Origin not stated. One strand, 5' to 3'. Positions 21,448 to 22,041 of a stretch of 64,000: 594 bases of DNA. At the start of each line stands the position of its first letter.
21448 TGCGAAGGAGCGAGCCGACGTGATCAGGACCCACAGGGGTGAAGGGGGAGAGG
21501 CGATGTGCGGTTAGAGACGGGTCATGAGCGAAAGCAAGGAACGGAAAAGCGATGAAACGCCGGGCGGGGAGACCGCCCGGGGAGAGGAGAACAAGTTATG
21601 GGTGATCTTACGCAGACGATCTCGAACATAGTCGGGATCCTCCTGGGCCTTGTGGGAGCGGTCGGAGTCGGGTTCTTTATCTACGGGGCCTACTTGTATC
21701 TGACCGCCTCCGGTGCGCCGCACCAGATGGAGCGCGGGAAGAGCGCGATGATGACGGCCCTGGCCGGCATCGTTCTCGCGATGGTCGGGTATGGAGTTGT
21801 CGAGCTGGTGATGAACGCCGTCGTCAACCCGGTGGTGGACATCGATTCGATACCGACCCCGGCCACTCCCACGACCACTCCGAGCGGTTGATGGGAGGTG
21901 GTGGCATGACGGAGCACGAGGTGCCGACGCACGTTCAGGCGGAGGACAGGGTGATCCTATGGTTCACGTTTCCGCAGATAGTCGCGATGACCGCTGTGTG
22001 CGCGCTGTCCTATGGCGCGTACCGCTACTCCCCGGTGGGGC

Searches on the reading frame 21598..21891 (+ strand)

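Call 90: search_protein_families(library=pfam, proteins=[window:21598-21891:+], max_evalue=0.001)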
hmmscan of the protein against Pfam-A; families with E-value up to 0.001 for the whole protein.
window:21598-21891:+ (97 aa): 2 families
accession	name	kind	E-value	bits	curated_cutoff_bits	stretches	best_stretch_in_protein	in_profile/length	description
PF18895.5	T4SS_pilin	-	4.7e-11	43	26.6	1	4-63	5-63/71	Type IV secretion system pilin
PF06570.16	DUF1129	-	0.00087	19.4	29.1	1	9-81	109-180/207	Protein of unknown function (DUF1129)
